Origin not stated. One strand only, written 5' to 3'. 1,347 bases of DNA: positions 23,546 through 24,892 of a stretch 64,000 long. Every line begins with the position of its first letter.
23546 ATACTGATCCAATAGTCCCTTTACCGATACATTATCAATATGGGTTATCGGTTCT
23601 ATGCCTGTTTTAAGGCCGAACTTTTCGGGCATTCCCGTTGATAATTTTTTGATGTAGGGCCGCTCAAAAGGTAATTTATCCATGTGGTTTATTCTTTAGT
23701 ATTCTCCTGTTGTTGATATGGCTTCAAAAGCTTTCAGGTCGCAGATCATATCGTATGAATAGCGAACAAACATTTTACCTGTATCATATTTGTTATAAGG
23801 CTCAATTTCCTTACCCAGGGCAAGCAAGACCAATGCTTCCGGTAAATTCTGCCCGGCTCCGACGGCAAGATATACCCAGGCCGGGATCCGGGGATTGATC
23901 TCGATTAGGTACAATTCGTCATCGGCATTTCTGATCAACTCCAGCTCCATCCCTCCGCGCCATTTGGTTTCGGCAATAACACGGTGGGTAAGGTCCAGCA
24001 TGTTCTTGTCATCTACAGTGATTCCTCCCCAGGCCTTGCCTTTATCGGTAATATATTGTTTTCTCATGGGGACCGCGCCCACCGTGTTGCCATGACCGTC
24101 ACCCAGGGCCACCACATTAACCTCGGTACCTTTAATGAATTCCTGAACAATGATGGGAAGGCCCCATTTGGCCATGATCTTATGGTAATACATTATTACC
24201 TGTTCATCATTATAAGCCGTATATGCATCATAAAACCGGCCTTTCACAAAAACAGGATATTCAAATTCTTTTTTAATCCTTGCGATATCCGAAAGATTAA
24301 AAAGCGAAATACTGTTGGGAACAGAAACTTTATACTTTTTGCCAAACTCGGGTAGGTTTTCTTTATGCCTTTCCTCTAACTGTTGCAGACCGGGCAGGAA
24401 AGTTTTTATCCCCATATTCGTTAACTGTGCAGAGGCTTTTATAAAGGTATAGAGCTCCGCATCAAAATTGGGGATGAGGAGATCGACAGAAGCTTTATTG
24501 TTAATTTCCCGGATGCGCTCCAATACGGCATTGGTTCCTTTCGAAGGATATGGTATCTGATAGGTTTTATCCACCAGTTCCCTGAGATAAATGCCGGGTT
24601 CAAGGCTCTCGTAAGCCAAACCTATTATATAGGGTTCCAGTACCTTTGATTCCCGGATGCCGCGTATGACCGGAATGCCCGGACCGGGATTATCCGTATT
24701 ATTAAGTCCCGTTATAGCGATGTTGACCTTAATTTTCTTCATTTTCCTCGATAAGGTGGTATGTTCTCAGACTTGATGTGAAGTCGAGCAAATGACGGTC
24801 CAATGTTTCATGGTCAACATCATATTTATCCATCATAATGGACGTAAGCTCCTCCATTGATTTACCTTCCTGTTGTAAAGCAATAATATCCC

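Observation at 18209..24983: Six-gene translationally coupled operon (PqqD-like / ATP-grasp / PLP decarboxylase / UT-M23 fusion / secreted beta-rich protein / TPR protein) with no pathway I can name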

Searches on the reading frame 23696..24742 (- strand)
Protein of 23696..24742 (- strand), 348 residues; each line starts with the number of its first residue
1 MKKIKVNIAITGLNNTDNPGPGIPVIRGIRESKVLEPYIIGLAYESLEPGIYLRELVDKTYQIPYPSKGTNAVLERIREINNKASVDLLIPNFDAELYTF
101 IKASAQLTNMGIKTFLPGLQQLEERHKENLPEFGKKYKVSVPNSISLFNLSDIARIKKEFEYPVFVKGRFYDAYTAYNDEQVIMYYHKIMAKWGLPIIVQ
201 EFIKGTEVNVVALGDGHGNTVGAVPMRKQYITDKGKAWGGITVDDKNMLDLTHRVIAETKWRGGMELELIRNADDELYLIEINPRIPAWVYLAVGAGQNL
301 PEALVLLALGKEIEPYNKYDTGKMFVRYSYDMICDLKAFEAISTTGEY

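Call 3: search_protein_families(library=pfam, proteins=[window:23696-24742:-], max_evalue=0.01)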
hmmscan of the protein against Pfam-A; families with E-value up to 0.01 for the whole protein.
window:23696-24742:- (348 aa): 6 families
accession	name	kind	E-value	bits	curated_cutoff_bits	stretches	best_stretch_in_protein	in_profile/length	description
PF15632.11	ATPgrasp_Ter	-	2.4e-11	43.9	29.1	1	196-316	4-115/131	ATP-grasp in the biosynthetic pathway with Ter operon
PF02655.19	ATP-grasp_3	-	1.9e-08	35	23.2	1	190-286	60-157/160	ATP-grasp domain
PF21360.3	PylC-like_N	-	0.0016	19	27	1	56-114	39-95/96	PylC-like, N-terminal domain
PF07478.18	Dala_Dala_lig_C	-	0.0041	17.1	24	0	153-227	28-105/204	D-ala D-ala ligase C-terminus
PF02222.28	ATP-grasp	-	0.0056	16.8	27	1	135-285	4-162/179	ATP-grasp domain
PF02786.22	CPSase_L_D2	-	0.0056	16.7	19.8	0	136-287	11-181/211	Carbamoyl-phosphate synthase L chain, ATP binding domain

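Call 4: search_protein_families(library=ncbifam, proteins=[window:23696-24742:-], max_evalue=0.01)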
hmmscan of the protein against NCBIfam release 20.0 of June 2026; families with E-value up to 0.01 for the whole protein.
window:23696-24742:- (348 aa): 11 families
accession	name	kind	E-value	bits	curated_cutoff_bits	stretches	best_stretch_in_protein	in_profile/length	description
NF009405.0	PRK12767.1-4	equivalog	7.2e-28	97.5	390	1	56-334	43-315/320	carbamoyl phosphate synthase-like protein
NF009406.0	PRK12767.1-5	equivalog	7e-19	68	271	1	44-311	35-296/327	carbamoyl phosphate synthase-like protein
NF009403.0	PRK12767.1-2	equivalog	3.9e-17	62.4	286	2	38-256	23-236/342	carbamoyl phosphate synthase-like protein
NF009404.0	PRK12767.1-3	equivalog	2.3e-16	59.7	316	1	66-333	50-332/344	carbamoyl phosphate synthase-like protein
NF005315.0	PRK06849.1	equivalog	3.8e-15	55.8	406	1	56-287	47-277/389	hypothetical protein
NF009402.0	PRK12767.1-1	equivalog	3.4e-14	52.4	218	1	20-334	14-323/329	carbamoyl phosphate synthase-like protein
TIGR01369.1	CPSaseII_lrg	equivalog_domain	2.3e-06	25.6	1027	1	102-317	644-873/1052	carbamoyl-phosphate synthase (glutamine-hydrolyzing) large subunit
NF040722.1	MfnD_Meth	equivalog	3e-06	26.9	400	1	197-314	161-278/288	tyramine--L-glutamate ligase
NF003671.0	PRK05294.1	equivalog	2e-05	22.4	599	1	102-287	641-839/1058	carbamoyl-phosphate synthase large subunit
NF053643.1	Ddl_archaea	equivalog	0.0002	20.5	500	1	196-309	173-296/367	putative pseudomurein biosynthesis ATP-grasp protein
TIGR00877.1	purD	equivalog_domain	0.0068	15.3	288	1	74-218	53-206/425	phosphoribosylamine--glycine ligase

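Call 19: find_homologous_proteins(query=window:23696-24742:-, max_evalue=0.00001)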
Query window:23696-24742:- (348 aa): 6875 proteins with E <= 0.00001 among 8000 candidates; the best 120 are listed.
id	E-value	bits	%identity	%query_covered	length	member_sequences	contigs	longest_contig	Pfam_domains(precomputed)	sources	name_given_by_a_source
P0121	8.1e-232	786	100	100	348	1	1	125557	PF15632.12,PF02655.20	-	-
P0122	8.9e-170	582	69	100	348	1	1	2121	PF15632.12,PF02655.20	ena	-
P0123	2.2e-169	581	72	100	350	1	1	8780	PF15632.12,PF02786.23,PF02655.20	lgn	-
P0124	2.5e-169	581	69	100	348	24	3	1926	PF15632.12,PF02786.23,PF02655.20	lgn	-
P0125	3.8e-169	580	69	100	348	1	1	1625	PF15632.12,PF02655.20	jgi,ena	-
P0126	4.5e-168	577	70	100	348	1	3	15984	PF15632.12,PF02655.20,PF21360.4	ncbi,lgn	-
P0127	6.6e-168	576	71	100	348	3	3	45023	PF15632.12,PF02655.20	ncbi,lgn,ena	-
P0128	2.2e-167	575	71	100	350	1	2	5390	PF15632.12,PF02655.20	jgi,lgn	-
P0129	4.0e-167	574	71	100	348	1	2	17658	PF15632.12,PF02655.20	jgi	-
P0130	4.1e-167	574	71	100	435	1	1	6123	PF15632.12,PF02786.23,PF02655.20,PF05402.19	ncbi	-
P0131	5.7e-167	573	71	100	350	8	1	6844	PF15632.12,PF02655.20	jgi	-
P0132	6.5e-167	573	70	100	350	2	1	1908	PF15632.12,PF02655.20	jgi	-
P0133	1.3e-166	572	70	100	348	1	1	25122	PF15632.12,PF02655.20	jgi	-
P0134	1.6e-166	572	71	100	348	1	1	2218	PF15632.12,PF02655.20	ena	-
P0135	5.5e-166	570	70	100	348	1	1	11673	PF15632.12,PF02655.20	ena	-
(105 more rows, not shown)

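Call 24: find_related_loci(query=A3, collection=genome_contigs, flank=10000)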
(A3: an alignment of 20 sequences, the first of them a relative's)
Query A3 (348 aa) in genome_contigs; peptide patterns used: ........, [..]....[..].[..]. (x = any residue, [..] = any of these).
600 stretches matched a pattern (row limit reached: there are more); 591 encode a relative of the query (tblastn E <= 1e-3); the best 80 are kept; 80 distinct loci.
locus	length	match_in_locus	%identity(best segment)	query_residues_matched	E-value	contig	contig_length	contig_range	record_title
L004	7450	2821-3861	71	1-347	1e-173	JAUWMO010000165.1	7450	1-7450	MAG: Bacteroidota bacterium isolate CSMAG_2400 CSMAG_2400_k141_762216_length_7450_cov_6.9962, whole genome shotgun seque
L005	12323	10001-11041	70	1-347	1e-172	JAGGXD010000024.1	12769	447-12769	MAG: Bacteroidales bacterium isolate AUK143 PB_MBMC_097_c_000000000281, whole genome shotgun sequence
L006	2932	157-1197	70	1-347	0e+0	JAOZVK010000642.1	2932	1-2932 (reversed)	MAG: Bacteroidales bacterium isolate GMC9.metabat2.98 GMC9_28403_length_2932_cov_51.332986, whole genome shotgun sequenc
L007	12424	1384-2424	69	1-347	3e-171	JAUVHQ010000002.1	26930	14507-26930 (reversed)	MAG: Bacteroidota bacterium isolate CSMAG_406 CSMAG_406_k141_1795262_length_26930_cov_9.8926, whole genome shotgun seque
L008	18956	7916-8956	70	1-347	2e-170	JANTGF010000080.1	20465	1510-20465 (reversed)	MAG: Bacteroidales bacterium isolate bin1005 c_000000002299, whole genome shotgun sequence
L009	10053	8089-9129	70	1-347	2e-170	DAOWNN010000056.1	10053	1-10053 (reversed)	MAG TPA_asm: Bacteroidota bacterium isolate CSMAG_3029 CSMAG_3029_k141_893437_length_10053_cov_29.1687, whole genome sho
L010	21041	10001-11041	69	1-347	4e-170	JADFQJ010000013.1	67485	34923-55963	MAG: Bacteroidetes bacterium isolate B79T3L11 B79T3L11_NODE179, whole genome shotgun sequence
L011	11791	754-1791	68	2-347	6e-170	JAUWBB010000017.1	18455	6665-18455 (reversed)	MAG: Bacteroidota bacterium isolate CSMAG_1309 CSMAG_1309_k141_1461462_length_18455_cov_6.9856, whole genome shotgun seq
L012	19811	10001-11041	69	1-347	4e-169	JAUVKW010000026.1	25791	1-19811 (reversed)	MAG: Bacteroidota bacterium isolate CSMAG_490 CSMAG_490_k141_284519_length_25791_cov_11.7459, whole genome shotgun seque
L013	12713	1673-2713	70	1-347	7e-169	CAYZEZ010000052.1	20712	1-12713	MAG TPA_asm: uncultured Bacteroides sp. isolate binchicken_co150_186 genome assembly, contig: NODE_5609_length_20712_cov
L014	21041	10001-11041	68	1-347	9e-169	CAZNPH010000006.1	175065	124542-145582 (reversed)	MAG TPA_asm: uncultured Bacteroidaceae bacterium isolate SRP141376_co1_118 genome assembly, contig: NODE_133_length_1750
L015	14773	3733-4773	69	1-347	1e-168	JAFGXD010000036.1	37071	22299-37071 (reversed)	MAG: Bacteroidales bacterium isolate ZodW_Metabat.319 k87_3834560, whole genome shotgun sequence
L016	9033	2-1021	71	8-347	2e-168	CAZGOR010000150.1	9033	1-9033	MAG TPA_asm: uncultured Bacteroides sp. isolate binchicken_co116_246 genome assembly, contig: NODE_8934_length_9033_cov_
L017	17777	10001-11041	70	1-347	3e-168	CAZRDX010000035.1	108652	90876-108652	MAG TPA_asm: uncultured Rikenellaceae bacterium isolate binchicken_co219_78 genome assembly, contig: k141_1618216, whole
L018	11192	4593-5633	69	1-347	4e-168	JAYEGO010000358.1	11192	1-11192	MAG: Bacteroidota bacterium isolate MAG244 MAG244_358, whole genome shotgun sequence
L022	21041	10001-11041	69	1-347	5e-167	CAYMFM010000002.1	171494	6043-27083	MAG TPA_asm: uncultured Rikenellaceae bacterium isolate binchicken_co100_343 genome assembly, contig: NODE_46_length_171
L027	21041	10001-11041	68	1-347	6e-166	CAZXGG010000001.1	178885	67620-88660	MAG TPA_asm: uncultured Rikenellaceae bacterium isolate SRP214966_co2_435 genome assembly, contig: NODE_29_length_178885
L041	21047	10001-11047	67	1-347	3e-164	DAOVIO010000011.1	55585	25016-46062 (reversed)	MAG TPA_asm: Bacteroidales bacterium isolate CSMAG_1369 CSMAG_1369_k141_4885576_length_55585_cov_24.1662, whole genome s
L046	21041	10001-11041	67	1-347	4e-164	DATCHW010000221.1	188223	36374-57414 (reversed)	MAG TPA_asm: Ignavibacteria bacterium isolate SMAG_U7843 k141_689018, whole genome shotgun sequence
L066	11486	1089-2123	67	3-347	8e-162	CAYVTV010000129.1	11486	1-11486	MAG TPA_asm: uncultured Bacteroidaceae bacterium isolate SRP241326_co1_334 genome assembly, contig: NODE_7573_length_114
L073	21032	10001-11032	66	6-347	4e-161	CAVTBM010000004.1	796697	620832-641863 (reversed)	MAG: uncultured Bacteroidales bacterium isolate MFD02416.bin.1.410 genome assembly, contig: contig_13417, whole genome s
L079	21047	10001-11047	67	1-347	7e-161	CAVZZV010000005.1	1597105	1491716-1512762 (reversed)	MAG: uncultured Bacteroidales bacterium isolate MFD01721.bin.1.65 genome assembly, contig: contig_7090, whole genome sho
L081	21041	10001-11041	67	1-347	9e-161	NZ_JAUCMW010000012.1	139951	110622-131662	Labilibaculum sp. K2S NODE_12_length_139951_cov_522.638860, whole genome shotgun sequence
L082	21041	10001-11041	67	1-347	9e-161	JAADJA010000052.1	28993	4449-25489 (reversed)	MAG: Chlorobiota bacterium isolate M_MetaBat.92 contig-127_1884, whole genome shotgun sequence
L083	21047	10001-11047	67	1-347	9e-161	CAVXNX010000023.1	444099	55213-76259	MAG: uncultured Bacteroidales bacterium isolate MFD01721.bin.3.237 genome assembly, contig: contig_47645, whole genome s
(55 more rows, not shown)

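Call 27: search_solved_structures(query=A3, max_evalue=0.001, show_alignments=0)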
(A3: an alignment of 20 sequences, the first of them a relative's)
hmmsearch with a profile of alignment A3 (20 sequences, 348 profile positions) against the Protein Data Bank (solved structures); distinct sequences matched with E-value up to 0.001: 6.
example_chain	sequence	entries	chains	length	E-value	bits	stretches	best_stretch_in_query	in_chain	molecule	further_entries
1a9x_A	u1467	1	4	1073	3.8e-09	39.1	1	121-291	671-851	CARBAMOYL PHOSPHATE SYNTHETASE (LARGE CHAIN)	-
1ce8_A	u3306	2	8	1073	7.3e-09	38.1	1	121-291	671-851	PROTEIN (CARBAMOYL-PHOSPHATE SYNTHASE) | carbamoyl phosphate synthetase large chain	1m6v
1bxr_A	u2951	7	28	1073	7.3e-09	38.1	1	121-291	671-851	CARBAMOYL-PHOSPHATE SYNTHASE | CARBAMOYL PHOSPHATE SYNTHETASE: LARGE SUBUNIT | CARBAMOYL PHOSPHATE SYNTHETASE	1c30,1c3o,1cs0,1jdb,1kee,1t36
2pn1_A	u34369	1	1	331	1e-06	31.1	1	57-319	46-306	Carbamoylphosphate synthase large subunit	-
2dzd_A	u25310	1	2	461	0.00058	22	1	25-288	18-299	pyruvate carboxylase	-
2yl2_A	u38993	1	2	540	0.00096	21.3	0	148-316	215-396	ACETYL-COA CARBOXYLASE 1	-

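Call 36: search_protein_families(library=pfam, proteins=[L022:8555-9148:+, L046:6386-7033:-, L027:3169-3972:+, L015:10322-12109:+, L083:7580-8317:+, L008:7090-7923:+], max_evalue=0.01)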
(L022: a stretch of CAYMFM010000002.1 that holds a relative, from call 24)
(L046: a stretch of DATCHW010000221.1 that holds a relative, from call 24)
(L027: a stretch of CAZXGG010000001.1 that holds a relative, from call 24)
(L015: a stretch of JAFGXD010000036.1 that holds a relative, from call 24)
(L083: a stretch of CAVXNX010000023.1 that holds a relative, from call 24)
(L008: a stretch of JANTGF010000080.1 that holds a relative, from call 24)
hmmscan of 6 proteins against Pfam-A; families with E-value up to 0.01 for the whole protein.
L022:8555-9148:+ (197 aa): 4 families
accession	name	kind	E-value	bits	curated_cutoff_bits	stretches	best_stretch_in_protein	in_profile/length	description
PF12833.13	HTH_18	-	8.9e-13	48.8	33.6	1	106-184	1-79/80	Helix-turn-helix domain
PF00165.29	HTH_AraC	-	6.5e-10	39.3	26.6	1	147-182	6-40/42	Bacterial regulatory helix-turn-helix proteins, AraC family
PF22431.2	COG2p_C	-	0.0028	18.6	27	1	84-174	25-114/139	COG2p C-terminal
PF11071.14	Nuc_deoxyri_tr3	-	0.0083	16.6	23.2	0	74-142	48-112/140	Nucleoside 2-deoxyribosyltransferase YtoQ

L046:6386-7033:- (215 aa): 1 family
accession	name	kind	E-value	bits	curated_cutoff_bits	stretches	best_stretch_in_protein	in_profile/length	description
PF09968.15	DUF2202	-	1.6e-47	161.7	22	1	59-214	5-160/162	Uncharacterized protein domain (DUF2202)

L027:3169-3972:+ (267 aa): 1 family
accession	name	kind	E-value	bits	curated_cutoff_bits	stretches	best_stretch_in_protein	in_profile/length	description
PF01790.23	LGT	-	2.7e-73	246.7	24.9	1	14-257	1-239/240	Prolipoprotein diacylglyceryl transferase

L015:10322-12109:+ (595 aa): 3 families
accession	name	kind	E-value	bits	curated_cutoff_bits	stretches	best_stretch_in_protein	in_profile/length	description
PF13205.12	Big_5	-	1.5e-18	67.9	23.6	1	36-135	1-105/105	Bacterial Ig-like domain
PF09912.14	DUF2141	-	3.2e-06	27.5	24.4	1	181-223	36-84/112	Uncharacterized protein conserved in bacteria (DUF2141)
PF13620.12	CarboxypepD_reg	-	0.001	19.8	32.3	1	144-204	2-54/82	Carboxypeptidase regulatory-like domain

L083:7580-8317:+ (245 aa): 1 family
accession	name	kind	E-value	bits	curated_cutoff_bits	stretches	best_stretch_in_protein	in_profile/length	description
PF01814.28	Hemerythrin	-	1e-07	32.9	25.3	1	77-231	2-127/127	Hemerythrin HHE cation binding domain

L008:7090-7923:+ (277 aa): 3 families
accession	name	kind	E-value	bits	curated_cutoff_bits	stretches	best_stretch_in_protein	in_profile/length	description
PF14358.11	DUF4405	-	9.5e-16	58.5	26.7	1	11-78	1-66/66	Domain of unknown function (DUF4405)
PF04760.21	IF2_N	-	0.0015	18.7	25.3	0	150-184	5-38/53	Translation initiation factor IF-2, N-terminal region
PF04971.17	Phage_holin_2_1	-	0.0081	16.6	26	0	26-77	4-55/64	Bacteriophage P21 holin S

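Call 67: search_protein_families(library=padloc, proteins=[window:23696-24742:-], max_evalue=0.001)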
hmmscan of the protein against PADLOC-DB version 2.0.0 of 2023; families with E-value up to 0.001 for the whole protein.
window:23696-24742:- (348 aa): 0 families

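Call 68: search_protein_families(library=ncbifam, proteins=[L022:8555-9148:+, L082:12543-13586:+, L008:7090-7923:+, L046:6386-7033:-], max_evalue=0.001)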
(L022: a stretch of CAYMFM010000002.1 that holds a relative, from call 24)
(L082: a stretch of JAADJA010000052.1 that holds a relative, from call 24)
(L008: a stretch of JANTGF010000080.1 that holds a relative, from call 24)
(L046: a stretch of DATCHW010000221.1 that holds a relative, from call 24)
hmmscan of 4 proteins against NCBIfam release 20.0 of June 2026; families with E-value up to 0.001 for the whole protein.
L022:8555-9148:+ (197 aa): 9 families
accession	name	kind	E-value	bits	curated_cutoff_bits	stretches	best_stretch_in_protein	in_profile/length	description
NF006902.0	PRK09393.1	equivalog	8.7e-08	31.7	425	1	88-185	224-321/327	transcriptional regulator FtrA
NF047788.1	TransRegPocR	equivalog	1e-07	31.6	500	1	108-185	213-290/296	transcriptional regulator PocR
NF047455.1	TF_Staph_AryK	equivalog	1.3e-07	30.3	850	1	104-186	177-259/759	transcriptional regulator AryK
NF007860.0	PRK10572.1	equivalog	1.8e-07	30.3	208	1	102-189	201-288/292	arabinose operon transcriptional regulator AraC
TIGR04094.1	adjacent_YSIRK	equivalog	3.8e-07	29.4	200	1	85-183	289-383/383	YSIRK-targeted surface antigen transcriptional regulator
NF049932.1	TranspRegBtr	equivalog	5.3e-07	28.5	900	1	57-184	138-264/531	bacillibactin transport transcriptional regulator Btr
NF007584.0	PRK10219.1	equivalog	9e-06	26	174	1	86-183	10-104/107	superoxide response transcriptional regulator SoxS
NF007693.0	PRK10371.1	equivalog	1.2e-05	24.7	253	1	106-185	220-299/309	transcriptional regulator MelR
NF007243.0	PRK09685.1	equivalog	0.00034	20.1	199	1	87-185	204-301/303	transcriptional regulator FeaR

L082:12543-13586:+ (347 aa): 0 families

L008:7090-7923:+ (277 aa): 0 families

L046:6386-7033:- (215 aa): 0 families

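Call 79: find_encoding_contigs(protein=P0130, flank=6000, max_places=2)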
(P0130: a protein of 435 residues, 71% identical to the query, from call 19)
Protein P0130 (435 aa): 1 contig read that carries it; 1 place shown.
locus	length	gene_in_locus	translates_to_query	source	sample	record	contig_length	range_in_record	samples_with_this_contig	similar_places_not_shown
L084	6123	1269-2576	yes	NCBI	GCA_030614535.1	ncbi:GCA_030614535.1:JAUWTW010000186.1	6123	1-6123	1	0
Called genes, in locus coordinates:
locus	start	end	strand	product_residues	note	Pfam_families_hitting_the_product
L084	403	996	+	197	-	PF00165:HTH_AraC (faint), PF12833:HTH_18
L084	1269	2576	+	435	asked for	PF05402:PqqD, PF02786:CPSase_L_D2 (faint), PF02655:ATP-grasp_3, PF15632:ATPgrasp_Ter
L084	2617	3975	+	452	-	PF00278:Orn_DAP_Arg_deC, PF02784:Orn_Arg_deC_N, PF01168:Ala_racemase_N (weak)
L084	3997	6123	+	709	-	?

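Call 83: search_protein_families(library=pfam, proteins=[L081:8813-9409:+, L066:142-720:+, L073:9036-9617:+, L079:8120-8701:+, L041:8973-9548:+, L084:403-996:+], max_evalue=0.1)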
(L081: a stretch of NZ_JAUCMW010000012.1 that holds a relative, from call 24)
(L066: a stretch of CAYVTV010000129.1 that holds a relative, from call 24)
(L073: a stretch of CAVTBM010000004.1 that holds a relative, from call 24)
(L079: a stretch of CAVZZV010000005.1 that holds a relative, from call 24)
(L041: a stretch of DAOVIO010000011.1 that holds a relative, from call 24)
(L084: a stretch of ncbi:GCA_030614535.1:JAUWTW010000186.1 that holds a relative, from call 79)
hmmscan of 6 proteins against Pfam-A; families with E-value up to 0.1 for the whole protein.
L081:8813-9409:+ (198 aa): 4 families
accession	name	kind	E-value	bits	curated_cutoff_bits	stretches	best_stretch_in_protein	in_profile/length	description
PF12833.13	HTH_18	-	3.4e-12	46.9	33.6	1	109-185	3-79/80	Helix-turn-helix domain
PF00165.29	HTH_AraC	-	6.5e-08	33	26.6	1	148-183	6-40/42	Bacterial regulatory helix-turn-helix proteins, AraC family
PF01381.28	HTH_3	-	0.02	15.4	23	0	110-136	18-44/55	Helix-turn-helix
PF09270.16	BTD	-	0.081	13.5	25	0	104-188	28-113/123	Beta-trefoil DNA-binding domain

L066:142-720:+ (192 aa): 4 families
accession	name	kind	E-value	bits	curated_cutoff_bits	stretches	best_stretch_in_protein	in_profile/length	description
PF12833.13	HTH_18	-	4.2e-12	46.6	33.6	1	103-180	2-79/80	Helix-turn-helix domain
PF00165.29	HTH_AraC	-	2.5e-07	31.1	26.6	1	143-178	6-40/42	Bacterial regulatory helix-turn-helix proteins, AraC family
PF22431.2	COG2p_C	-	0.019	15.9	27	1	76-170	22-114/139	COG2p C-terminal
PF09870.14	DUF2097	-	0.023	15.4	25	1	34-96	24-83/84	Uncharacterized protein conserved in archaea (DUF2097)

L073:9036-9617:+ (193 aa): 3 families
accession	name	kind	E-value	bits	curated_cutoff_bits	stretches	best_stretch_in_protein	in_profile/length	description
PF12833.13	HTH_18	-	5.6e-16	59.1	33.6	1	102-180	1-79/80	Helix-turn-helix domain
PF00165.29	HTH_AraC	-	1.1e-07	32.2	26.6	1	146-178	9-40/42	Bacterial regulatory helix-turn-helix proteins, AraC family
PF14872.12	GHL5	-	0.038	12.6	23.7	1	13-151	554-689/809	Hypothetical glycoside hydrolase 5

L079:8120-8701:+ (193 aa): 6 families
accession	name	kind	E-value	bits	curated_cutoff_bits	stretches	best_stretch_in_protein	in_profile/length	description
PF12833.13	HTH_18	-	1.6e-14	54.4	33.6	1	104-181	2-79/80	Helix-turn-helix domain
PF00165.29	HTH_AraC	-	1.2e-09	38.5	26.6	1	144-179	6-40/42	Bacterial regulatory helix-turn-helix proteins, AraC family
PF08651.15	DASH_Duo1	-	0.0032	17.7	25.4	1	88-148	7-67/74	DASH complex subunit Duo1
PF13851.11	GAS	-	0.035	13.9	32.3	0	75-166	86-184/200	Growth-arrest specific micro-tubule binding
PF22148.1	Fervidolysin_NPro-like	-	0.084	13.7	21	0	40-89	18-59/81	Fervidolysin N-terminal prodomain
PF14493.12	HTH_40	-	0.091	13.5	27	0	111-153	30-73/89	Helix-turn-helix domain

L041:8973-9548:+ (191 aa): 3 families
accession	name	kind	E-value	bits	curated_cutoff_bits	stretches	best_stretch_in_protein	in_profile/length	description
PF12833.13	HTH_18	-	7.6e-14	52.2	33.6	1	100-178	1-79/80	Helix-turn-helix domain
PF00165.29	HTH_AraC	-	8.6e-08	32.6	26.6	1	141-176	6-40/42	Bacterial regulatory helix-turn-helix proteins, AraC family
PF11436.14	DUF3199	-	0.033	14.5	25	1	43-120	22-100/125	Protein of unknown function (DUF3199)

L084:403-996:+ (197 aa): 3 families
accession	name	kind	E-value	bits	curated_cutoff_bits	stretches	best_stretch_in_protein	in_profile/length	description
PF12833.13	HTH_18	-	1.4e-13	51.4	33.6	1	107-184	2-79/80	Helix-turn-helix domain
PF00165.29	HTH_AraC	-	2.1e-08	34.5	26.6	1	147-182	6-40/42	Bacterial regulatory helix-turn-helix proteins, AraC family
PF01381.28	HTH_3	-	0.00028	21.3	23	0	108-133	17-42/55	Helix-turn-helix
